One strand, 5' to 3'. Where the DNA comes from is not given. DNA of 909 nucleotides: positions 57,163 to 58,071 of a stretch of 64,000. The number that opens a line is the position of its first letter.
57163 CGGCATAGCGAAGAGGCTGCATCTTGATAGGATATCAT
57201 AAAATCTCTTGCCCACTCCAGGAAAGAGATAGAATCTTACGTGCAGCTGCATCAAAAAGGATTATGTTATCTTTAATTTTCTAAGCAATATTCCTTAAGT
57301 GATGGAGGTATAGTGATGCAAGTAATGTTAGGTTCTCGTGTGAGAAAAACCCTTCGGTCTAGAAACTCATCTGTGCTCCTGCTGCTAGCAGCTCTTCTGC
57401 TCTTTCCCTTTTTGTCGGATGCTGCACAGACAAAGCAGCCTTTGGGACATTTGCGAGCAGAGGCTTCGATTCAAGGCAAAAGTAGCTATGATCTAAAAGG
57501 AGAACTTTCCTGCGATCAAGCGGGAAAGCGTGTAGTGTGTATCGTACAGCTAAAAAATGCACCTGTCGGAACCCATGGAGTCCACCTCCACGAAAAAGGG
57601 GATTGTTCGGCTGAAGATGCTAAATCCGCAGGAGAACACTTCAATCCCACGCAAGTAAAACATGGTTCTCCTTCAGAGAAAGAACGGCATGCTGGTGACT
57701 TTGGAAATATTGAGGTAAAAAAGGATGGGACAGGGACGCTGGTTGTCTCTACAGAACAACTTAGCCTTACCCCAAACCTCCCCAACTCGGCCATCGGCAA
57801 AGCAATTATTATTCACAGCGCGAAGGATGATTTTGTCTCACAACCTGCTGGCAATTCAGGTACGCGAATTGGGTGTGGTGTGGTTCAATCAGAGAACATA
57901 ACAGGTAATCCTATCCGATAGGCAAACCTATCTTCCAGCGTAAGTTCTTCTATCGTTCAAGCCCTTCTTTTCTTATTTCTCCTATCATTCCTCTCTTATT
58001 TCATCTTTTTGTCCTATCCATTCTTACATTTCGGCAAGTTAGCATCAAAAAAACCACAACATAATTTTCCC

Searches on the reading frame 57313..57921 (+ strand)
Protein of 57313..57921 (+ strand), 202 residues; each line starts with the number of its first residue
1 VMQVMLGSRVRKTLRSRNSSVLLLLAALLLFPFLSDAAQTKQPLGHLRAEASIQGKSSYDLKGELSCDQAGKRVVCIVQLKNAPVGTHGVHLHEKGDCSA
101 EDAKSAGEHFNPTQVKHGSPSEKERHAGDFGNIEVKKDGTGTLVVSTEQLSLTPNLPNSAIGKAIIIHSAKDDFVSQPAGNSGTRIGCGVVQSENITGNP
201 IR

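Call 62: search_protein_families(library=pfam, proteins=[window:57313-57921:+], max_evalue=0.0001)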
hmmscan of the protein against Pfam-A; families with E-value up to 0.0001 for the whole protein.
window:57313-57921:+ (202 aa): 1 family
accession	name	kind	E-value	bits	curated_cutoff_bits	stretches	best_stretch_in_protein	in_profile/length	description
PF00080.25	Sod_Cu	-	3.2e-39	134.8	28.9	1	62-191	2-133/133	Copper/zinc superoxide dismutase (SODC)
